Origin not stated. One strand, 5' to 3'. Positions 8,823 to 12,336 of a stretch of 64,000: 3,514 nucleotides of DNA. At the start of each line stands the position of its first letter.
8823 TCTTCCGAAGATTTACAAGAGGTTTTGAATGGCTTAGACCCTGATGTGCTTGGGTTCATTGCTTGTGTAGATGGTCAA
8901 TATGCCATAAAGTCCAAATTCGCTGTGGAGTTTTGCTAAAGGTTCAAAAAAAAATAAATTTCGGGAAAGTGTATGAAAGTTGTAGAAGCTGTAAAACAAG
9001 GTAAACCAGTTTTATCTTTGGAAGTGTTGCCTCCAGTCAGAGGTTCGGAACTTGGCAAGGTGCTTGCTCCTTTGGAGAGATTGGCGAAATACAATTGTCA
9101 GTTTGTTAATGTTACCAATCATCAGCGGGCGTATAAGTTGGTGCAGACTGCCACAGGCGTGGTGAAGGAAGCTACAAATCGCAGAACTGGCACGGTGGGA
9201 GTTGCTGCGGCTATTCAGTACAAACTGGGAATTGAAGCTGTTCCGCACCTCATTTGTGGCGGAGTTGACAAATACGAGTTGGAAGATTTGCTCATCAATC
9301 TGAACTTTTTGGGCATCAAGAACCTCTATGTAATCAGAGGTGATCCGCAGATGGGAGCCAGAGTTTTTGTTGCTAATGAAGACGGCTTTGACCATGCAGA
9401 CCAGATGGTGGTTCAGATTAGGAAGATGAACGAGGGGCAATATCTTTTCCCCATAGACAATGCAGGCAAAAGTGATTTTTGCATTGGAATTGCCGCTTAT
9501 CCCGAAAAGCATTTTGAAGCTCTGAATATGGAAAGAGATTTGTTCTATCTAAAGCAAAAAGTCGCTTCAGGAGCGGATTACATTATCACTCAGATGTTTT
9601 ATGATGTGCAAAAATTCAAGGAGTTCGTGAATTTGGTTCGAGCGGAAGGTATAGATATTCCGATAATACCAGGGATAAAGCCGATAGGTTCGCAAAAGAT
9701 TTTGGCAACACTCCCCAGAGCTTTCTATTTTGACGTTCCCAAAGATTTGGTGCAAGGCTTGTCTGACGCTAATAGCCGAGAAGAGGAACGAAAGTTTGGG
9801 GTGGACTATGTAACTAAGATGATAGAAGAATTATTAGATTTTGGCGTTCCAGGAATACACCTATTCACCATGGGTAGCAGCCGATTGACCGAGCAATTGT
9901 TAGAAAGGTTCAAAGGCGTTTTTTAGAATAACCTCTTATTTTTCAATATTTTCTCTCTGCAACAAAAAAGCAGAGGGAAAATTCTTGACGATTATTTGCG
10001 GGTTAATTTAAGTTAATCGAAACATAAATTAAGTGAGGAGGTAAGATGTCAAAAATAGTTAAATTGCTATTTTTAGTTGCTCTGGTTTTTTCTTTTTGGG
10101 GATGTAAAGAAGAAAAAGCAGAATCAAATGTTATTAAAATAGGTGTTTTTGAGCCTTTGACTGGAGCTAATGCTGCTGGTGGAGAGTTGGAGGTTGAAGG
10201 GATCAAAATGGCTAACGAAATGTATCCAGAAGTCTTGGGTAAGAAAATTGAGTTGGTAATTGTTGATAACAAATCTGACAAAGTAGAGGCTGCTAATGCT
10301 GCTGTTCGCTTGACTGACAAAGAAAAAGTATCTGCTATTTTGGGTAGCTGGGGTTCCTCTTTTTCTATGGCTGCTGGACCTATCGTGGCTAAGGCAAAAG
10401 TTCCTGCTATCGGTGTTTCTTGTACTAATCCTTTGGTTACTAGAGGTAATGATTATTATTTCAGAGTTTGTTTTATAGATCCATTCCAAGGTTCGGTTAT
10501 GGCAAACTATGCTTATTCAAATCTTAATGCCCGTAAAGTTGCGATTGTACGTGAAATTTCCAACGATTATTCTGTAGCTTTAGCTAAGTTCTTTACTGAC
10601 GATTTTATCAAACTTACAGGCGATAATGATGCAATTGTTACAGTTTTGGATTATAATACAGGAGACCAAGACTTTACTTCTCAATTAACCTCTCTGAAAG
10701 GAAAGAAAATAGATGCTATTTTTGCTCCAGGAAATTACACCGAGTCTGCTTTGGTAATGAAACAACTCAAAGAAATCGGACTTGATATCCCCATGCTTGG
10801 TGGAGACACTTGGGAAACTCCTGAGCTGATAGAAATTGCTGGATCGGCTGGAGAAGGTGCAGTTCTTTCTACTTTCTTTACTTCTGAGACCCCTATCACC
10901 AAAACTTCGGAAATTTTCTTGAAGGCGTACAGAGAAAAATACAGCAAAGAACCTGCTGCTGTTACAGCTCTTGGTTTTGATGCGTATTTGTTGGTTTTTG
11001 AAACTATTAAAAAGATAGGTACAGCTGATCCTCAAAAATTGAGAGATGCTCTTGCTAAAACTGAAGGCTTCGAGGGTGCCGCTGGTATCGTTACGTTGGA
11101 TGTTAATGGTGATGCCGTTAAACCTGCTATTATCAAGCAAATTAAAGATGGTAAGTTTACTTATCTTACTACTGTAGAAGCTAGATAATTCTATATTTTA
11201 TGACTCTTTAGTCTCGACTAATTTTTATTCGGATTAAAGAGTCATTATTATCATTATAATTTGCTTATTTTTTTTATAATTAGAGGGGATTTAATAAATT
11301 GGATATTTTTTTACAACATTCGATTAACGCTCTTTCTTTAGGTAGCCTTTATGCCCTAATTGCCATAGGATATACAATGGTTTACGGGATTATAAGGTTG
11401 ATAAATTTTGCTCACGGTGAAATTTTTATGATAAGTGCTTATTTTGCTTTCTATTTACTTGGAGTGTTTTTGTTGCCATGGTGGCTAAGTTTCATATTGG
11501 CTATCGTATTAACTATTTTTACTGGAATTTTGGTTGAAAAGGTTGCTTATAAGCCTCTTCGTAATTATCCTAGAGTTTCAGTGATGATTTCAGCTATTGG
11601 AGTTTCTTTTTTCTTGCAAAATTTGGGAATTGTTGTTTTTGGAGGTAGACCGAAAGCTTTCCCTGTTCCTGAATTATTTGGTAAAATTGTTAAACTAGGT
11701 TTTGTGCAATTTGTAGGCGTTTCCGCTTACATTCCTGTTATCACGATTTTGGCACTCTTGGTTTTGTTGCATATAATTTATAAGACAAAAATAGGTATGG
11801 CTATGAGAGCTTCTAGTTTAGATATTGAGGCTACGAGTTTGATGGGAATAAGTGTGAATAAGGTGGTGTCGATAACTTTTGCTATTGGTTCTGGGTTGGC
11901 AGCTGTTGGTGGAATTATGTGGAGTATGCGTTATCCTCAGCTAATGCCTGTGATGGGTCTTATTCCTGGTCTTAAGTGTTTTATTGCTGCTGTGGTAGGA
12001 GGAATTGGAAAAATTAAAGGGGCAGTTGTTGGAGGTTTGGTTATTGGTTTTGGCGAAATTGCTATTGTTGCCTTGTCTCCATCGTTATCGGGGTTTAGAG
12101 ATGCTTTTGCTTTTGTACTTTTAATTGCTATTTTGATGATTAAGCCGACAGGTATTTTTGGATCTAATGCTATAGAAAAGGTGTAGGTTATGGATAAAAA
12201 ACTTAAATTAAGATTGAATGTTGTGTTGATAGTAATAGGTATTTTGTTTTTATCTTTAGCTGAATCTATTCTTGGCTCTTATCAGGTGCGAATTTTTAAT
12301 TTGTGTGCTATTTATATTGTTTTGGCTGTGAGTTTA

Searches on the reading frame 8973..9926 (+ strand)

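Call 6: search_protein_families(library=pfam, proteins=[window:8973-9926:+])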
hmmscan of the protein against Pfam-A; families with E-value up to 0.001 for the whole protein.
window:8973-9926:+ (317 aa): 1 family
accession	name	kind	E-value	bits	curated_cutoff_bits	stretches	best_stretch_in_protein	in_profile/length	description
PF02219.23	MTHFR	-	1.1e-63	215.7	24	1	5-312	4-285/287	Methylenetetrahydrofolate reductase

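Call 70: search_protein_families(library=ncbifam, proteins=[window:8973-9926:+])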
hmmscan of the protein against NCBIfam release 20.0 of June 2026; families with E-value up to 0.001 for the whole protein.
window:8973-9926:+ (317 aa): 4 families
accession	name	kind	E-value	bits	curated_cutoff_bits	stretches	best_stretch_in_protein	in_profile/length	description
TIGR00676.1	fadh2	equivalog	2e-76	256.9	293.7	1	14-312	1-273/275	methylenetetrahydrofolate reductase [NAD(P)H]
TIGR00677.1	fadh2_euk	equivalog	2.2e-53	181.4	310.05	1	14-313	2-275/281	methylenetetrahydrofolate reductase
NF006950.0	PRK09432.1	equivalog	2.9e-30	105.5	382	1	14-306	25-283/296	methylenetetrahydrofolate reductase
NF006396.0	PRK08645.1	equivalog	2.1e-26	92.2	453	1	5-299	316-587/611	bifunctional homocysteine S-methyltransferase/methylenetetrahydrofolate reductase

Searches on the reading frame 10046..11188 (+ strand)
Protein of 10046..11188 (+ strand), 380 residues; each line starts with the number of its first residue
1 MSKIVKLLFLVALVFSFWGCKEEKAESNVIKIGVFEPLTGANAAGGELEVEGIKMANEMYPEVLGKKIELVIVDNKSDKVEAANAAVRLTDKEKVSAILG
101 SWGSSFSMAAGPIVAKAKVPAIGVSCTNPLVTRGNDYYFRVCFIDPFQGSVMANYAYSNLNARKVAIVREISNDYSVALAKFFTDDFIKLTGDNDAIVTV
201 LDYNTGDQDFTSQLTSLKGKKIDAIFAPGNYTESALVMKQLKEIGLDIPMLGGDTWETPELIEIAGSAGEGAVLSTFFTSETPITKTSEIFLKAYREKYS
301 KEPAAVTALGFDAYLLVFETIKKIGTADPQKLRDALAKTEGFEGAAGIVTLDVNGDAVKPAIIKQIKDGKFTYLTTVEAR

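Call 6: search_protein_families(library=pfam, proteins=[window:10046-11188:+])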
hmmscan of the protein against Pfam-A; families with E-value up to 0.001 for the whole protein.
window:10046-11188:+ (380 aa): 3 families
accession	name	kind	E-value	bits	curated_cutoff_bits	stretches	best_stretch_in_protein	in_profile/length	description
PF13458.12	Peripla_BP_6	-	5.2e-51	174.8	31.7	1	30-369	2-342/343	Periplasmic binding protein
PF01094.35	ANF_receptor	-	1e-18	68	25.4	1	61-360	17-343/353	Receptor family ligand binding region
PF13433.12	Peripla_BP_5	-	4.6e-17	62.6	27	2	30-114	1-88/363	Periplasmic binding protein domain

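Call 70: search_protein_families(library=ncbifam, proteins=[window:10046-11188:+])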
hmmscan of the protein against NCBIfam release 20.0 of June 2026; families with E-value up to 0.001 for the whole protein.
window:10046-11188:+ (380 aa): 3 families
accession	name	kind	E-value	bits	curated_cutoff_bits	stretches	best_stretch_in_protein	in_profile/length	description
NF011933.0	PRK15404.1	subfamily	3.2e-33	115.3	477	1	23-357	20-350/370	high-affinity branched-chain amino acid ABC transporter substrate-binding protein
TIGR03407.1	urea_ABC_UrtA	exception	1.6e-14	53.6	492.75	1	30-375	1-349/361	urea ABC transporter substrate-binding protein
TIGR03669.1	urea_ABC_arch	equivalog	9.4e-09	34.7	494.8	1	30-356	1-325/375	urea ABC transporter substrate-binding protein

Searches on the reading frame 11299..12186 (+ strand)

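Call 6: search_protein_families(library=pfam, proteins=[window:11299-12186:+])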
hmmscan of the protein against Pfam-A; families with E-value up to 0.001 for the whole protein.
window:11299-12186:+ (295 aa): 1 family
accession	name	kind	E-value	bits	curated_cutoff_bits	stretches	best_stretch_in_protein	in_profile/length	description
PF02653.21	BPD_transp_2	-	7.5e-39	133.9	26.8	1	10-279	4-269/269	Branched-chain amino acid transport system / permease component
